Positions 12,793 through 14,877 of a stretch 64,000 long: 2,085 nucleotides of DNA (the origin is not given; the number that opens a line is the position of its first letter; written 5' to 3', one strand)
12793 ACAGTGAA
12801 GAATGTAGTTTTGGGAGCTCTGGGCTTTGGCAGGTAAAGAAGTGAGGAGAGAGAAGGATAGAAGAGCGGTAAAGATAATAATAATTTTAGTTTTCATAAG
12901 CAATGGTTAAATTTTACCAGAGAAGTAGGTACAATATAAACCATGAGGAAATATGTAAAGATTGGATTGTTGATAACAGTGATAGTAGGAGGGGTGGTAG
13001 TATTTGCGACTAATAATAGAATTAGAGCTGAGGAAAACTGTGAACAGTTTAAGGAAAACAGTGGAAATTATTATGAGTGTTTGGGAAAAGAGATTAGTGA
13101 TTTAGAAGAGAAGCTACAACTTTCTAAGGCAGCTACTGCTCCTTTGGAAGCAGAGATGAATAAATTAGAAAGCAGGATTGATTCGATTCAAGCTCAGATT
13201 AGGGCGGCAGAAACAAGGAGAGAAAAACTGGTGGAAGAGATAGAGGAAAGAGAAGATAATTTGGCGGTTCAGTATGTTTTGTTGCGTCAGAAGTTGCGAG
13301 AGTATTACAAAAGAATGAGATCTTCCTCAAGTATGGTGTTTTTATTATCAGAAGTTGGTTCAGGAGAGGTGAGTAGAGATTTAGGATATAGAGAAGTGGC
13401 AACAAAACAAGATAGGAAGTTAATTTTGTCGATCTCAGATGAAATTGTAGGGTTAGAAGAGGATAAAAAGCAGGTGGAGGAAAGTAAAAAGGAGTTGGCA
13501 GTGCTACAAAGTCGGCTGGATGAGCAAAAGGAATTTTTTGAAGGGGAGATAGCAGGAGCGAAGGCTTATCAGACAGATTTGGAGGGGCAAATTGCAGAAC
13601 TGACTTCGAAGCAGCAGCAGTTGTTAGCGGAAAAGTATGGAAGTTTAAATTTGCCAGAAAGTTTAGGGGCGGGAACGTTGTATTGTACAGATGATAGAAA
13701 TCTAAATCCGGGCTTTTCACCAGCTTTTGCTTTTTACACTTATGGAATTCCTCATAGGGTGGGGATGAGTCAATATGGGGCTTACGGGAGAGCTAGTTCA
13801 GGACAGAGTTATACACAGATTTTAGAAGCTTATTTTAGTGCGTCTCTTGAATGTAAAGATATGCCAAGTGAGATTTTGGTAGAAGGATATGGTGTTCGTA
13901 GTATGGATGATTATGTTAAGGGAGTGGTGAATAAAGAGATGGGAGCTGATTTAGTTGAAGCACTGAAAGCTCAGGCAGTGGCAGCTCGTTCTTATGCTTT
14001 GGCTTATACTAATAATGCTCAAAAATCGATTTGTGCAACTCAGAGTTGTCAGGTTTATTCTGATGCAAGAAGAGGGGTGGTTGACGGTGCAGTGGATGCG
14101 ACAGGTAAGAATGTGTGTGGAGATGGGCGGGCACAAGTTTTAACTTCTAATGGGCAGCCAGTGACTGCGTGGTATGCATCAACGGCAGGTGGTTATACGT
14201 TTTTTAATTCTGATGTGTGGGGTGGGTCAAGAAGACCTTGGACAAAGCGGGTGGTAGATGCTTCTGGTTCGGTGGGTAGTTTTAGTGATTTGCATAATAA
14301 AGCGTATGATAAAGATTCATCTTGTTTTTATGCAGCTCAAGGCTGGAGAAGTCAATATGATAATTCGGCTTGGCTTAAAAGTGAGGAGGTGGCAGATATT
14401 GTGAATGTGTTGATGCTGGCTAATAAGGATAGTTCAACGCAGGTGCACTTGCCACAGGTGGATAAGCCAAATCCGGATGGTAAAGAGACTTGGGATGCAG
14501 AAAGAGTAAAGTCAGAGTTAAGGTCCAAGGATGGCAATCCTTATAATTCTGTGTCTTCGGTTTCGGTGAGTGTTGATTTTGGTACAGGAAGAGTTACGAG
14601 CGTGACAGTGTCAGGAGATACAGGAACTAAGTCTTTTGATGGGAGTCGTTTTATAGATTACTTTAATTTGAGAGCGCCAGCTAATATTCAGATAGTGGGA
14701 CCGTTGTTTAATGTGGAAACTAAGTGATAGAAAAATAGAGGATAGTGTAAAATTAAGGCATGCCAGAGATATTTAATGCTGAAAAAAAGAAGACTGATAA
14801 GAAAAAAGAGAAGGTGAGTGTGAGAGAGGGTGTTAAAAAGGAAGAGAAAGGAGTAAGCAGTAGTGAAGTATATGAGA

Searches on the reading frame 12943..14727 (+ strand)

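Call 17: search_protein_families(library=pfam, proteins=[window:12943-14727:+], max_evalue=0.001)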
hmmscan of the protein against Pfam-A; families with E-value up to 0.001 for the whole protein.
window:12943-14727:+ (594 aa): 1 family
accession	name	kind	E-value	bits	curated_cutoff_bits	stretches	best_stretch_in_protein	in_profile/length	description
PF08486.15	SpoIID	-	1.9e-16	60.9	23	1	320-391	12-94/97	Stage II sporulation protein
